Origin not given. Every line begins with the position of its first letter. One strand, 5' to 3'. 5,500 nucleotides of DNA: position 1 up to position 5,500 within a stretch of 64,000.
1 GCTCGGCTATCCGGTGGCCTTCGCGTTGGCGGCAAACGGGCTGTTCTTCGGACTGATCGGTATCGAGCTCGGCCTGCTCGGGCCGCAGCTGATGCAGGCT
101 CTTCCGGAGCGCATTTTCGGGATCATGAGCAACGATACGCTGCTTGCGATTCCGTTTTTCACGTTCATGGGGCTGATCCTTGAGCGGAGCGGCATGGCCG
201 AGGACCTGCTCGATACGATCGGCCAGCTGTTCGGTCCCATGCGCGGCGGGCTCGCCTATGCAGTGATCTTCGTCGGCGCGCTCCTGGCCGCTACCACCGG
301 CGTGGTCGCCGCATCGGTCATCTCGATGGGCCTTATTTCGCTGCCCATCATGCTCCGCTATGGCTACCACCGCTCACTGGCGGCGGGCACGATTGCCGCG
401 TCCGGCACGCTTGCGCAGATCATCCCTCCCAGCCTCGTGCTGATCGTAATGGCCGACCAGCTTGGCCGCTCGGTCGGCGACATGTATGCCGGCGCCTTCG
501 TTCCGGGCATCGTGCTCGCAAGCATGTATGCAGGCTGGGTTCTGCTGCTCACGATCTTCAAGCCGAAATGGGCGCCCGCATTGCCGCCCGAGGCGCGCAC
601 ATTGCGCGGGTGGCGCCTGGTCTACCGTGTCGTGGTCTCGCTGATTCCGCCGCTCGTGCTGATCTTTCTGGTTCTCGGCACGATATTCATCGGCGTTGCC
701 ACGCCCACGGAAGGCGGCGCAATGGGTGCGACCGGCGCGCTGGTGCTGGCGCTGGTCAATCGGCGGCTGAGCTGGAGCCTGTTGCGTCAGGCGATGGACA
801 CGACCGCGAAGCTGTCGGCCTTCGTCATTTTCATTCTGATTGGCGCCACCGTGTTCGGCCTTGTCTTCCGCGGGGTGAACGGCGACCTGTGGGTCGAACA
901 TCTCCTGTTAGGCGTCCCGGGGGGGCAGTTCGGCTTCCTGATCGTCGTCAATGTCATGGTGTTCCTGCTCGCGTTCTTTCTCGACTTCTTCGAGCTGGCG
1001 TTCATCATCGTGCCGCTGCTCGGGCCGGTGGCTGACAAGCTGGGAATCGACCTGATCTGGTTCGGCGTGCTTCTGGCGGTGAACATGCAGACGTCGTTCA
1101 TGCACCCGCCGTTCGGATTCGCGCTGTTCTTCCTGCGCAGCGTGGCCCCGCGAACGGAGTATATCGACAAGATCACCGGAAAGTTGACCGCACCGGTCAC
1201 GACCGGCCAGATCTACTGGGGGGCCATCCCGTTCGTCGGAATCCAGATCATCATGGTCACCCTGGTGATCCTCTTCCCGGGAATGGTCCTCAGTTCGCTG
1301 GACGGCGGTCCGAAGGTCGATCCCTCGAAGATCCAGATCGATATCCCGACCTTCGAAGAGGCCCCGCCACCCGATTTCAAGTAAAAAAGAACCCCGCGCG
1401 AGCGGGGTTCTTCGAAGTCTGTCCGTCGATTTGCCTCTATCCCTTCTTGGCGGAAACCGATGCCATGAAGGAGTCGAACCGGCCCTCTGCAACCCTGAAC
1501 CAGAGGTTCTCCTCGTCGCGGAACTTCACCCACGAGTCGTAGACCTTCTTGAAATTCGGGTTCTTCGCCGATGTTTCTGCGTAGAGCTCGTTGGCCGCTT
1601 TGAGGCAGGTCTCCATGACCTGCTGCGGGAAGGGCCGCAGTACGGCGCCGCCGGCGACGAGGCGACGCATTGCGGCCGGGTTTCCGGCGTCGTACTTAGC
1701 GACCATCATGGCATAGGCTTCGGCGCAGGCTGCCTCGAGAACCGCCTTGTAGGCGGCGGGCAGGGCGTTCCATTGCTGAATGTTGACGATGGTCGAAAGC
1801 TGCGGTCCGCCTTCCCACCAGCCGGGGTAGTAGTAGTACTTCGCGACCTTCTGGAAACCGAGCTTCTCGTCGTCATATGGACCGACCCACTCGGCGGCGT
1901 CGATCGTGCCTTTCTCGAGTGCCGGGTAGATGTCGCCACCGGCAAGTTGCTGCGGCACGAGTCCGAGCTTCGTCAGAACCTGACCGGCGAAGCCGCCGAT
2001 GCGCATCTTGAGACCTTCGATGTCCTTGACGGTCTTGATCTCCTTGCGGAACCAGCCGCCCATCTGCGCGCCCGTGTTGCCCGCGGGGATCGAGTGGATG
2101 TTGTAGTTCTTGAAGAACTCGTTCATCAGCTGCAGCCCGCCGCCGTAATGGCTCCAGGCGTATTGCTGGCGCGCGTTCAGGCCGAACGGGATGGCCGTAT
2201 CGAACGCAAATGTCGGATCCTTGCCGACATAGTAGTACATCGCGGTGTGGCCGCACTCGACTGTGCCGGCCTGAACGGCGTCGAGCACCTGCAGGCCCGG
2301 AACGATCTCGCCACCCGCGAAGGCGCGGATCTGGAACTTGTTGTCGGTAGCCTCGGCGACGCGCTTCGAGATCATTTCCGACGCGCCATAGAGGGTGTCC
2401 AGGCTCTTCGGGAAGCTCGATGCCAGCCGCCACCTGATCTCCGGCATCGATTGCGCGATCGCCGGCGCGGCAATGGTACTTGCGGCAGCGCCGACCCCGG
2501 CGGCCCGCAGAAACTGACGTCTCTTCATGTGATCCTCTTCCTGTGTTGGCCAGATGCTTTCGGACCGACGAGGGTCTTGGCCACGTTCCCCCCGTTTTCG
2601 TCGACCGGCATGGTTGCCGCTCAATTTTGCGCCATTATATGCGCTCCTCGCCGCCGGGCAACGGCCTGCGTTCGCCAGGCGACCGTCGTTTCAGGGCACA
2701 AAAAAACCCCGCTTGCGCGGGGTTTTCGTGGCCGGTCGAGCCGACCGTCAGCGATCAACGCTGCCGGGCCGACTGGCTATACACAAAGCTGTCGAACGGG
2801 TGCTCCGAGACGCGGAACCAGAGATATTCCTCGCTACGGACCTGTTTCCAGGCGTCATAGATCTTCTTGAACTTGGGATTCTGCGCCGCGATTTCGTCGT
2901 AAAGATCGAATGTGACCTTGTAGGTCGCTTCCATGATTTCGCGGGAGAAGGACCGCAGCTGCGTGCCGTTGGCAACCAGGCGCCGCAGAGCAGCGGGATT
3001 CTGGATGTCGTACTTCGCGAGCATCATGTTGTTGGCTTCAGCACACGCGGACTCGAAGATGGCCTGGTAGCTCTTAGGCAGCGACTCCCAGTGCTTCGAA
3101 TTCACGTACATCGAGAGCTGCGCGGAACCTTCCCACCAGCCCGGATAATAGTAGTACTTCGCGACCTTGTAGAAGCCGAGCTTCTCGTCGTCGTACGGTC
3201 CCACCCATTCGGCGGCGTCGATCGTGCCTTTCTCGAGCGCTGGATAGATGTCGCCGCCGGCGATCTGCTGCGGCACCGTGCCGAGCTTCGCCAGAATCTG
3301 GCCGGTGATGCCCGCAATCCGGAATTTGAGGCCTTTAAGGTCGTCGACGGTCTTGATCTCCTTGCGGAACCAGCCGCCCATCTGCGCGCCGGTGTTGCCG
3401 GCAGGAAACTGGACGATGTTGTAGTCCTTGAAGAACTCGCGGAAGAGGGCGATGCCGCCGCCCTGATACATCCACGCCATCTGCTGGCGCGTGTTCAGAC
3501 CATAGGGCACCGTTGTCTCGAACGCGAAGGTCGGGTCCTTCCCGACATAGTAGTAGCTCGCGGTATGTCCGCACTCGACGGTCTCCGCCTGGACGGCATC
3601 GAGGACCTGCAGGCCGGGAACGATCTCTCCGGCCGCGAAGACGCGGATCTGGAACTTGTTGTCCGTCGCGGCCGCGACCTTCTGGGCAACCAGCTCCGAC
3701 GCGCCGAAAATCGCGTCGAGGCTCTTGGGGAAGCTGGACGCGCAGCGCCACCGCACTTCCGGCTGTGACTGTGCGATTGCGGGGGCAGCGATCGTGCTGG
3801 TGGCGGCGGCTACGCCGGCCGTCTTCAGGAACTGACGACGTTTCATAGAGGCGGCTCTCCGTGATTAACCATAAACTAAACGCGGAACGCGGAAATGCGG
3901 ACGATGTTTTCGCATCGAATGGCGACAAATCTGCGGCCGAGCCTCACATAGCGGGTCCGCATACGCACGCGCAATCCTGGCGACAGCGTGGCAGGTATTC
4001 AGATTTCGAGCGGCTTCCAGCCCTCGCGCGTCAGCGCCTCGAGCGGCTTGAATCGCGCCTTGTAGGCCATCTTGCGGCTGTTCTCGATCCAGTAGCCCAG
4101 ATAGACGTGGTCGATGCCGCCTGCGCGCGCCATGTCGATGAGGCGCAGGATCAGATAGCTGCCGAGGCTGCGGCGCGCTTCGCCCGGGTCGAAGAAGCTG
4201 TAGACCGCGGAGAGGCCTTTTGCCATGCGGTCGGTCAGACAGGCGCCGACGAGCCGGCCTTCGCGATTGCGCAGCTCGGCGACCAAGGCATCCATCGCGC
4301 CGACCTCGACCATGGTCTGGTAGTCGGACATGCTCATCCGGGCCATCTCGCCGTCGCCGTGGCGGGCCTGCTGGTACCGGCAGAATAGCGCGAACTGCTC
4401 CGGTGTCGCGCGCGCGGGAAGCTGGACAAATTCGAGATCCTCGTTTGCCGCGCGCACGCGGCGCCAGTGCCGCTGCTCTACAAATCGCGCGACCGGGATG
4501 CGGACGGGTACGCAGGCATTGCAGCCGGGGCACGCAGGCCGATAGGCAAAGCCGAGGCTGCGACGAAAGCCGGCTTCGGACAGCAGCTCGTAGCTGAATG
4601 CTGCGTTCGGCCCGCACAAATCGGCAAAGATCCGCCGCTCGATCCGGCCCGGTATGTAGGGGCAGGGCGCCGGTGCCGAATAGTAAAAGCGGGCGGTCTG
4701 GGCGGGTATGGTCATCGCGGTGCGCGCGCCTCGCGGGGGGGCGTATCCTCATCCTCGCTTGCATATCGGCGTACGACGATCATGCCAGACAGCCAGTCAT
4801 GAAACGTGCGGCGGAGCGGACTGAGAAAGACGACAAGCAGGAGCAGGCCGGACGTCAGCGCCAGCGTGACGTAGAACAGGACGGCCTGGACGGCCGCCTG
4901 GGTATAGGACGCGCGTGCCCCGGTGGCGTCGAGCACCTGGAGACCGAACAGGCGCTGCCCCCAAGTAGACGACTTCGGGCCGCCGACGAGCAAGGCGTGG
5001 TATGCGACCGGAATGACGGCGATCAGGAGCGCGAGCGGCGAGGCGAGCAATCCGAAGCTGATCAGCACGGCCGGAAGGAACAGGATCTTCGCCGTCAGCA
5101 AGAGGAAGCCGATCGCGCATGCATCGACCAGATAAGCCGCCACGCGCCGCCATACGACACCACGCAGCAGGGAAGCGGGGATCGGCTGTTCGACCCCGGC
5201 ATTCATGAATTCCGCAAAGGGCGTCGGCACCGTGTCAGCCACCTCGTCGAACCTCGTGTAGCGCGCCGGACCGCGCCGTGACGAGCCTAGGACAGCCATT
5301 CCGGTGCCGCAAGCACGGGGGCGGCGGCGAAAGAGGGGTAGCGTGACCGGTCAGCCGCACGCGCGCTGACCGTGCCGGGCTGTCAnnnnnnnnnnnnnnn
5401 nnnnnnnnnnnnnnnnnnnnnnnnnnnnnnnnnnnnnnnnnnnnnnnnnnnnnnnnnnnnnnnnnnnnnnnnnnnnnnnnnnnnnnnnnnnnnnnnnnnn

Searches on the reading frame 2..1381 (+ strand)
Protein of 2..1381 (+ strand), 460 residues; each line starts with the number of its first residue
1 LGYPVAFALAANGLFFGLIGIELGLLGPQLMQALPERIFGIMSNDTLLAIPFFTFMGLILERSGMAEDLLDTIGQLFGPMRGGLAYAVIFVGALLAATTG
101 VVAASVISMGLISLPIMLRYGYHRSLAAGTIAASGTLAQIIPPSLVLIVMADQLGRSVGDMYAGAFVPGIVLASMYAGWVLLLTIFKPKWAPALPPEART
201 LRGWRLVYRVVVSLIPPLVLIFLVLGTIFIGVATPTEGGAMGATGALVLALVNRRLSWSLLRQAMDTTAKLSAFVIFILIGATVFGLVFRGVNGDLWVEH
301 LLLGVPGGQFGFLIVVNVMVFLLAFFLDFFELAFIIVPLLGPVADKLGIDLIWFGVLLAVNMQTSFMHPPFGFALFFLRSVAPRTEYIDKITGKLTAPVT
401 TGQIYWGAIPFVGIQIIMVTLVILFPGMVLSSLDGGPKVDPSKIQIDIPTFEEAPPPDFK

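Call 57: search_protein_families(library=pfam, proteins=[window:2-1381:+], max_evalue=0.0001)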
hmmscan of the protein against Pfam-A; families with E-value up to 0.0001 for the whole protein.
window:2-1381:+ (460 aa): 2 families
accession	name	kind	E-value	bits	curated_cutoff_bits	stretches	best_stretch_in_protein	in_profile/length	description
PF06808.19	DctM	-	1.1e-98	331.3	23.8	1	1-428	10-413/413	Tripartite ATP-independent periplasmic transporter, DctM component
PF03600.22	CitMHS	-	9.7e-05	22.1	31.9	1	26-260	28-250/336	Citrate transporter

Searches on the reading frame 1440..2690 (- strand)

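Call 57: search_protein_families(library=pfam, proteins=[window:1440-2690:-], max_evalue=0.0001)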
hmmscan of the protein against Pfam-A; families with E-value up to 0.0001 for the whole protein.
window:1440-2690:- (417 aa): 1 family
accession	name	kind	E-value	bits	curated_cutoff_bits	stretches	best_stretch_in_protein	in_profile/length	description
PF03480.18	DctP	-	2.3e-59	201.5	23.4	1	93-375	4-284/286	Bacterial extracellular solute-binding protein, family 7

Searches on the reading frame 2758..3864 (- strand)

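Call 57: search_protein_families(library=pfam, proteins=[window:2758-3864:-], max_evalue=0.0001)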
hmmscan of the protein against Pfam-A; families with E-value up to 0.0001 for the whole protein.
window:2758-3864:- (369 aa): 2 families
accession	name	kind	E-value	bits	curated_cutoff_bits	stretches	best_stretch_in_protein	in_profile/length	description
PF03480.18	DctP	-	5.3e-64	216.7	23.4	1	47-328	6-285/286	Bacterial extracellular solute-binding protein, family 7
PF10518.14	TAT_signal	-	3.1e-05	24.1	22.7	1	7-25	2-20/21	TAT (twin-arginine translocation) pathway signal sequence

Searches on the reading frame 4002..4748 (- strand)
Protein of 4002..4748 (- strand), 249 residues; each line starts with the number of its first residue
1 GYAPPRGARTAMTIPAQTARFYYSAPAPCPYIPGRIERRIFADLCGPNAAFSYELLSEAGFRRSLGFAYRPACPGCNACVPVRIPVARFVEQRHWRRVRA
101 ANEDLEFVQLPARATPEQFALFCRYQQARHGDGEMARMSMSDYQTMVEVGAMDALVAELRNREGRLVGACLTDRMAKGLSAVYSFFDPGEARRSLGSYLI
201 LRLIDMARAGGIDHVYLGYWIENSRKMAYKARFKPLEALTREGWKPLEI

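Call 57: search_protein_families(library=pfam, proteins=[window:4002-4748:-], max_evalue=0.0001)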
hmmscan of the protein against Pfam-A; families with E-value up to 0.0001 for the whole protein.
window:4002-4748:- (249 aa): 2 families
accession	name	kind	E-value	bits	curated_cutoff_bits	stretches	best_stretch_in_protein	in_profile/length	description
PF04377.21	ATE_C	-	1e-37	129.9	25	1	117-239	1-121/122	Arginine-tRNA-protein transferase, C terminus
PF04376.19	ATE_N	-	1.2e-18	67.5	27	1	28-97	2-72/72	Arginine-tRNA-protein transferase, N terminus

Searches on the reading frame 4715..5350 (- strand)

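Call 57: search_protein_families(library=pfam, proteins=[window:4715-5350:-], max_evalue=0.0001)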
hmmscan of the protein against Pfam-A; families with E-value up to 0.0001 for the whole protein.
window:4715-5350:- (212 aa): 1 family
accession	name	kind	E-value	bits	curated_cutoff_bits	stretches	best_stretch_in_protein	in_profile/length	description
PF06271.18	RDD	-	2.3e-18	67.3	24.1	1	65-189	3-137/137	RDD family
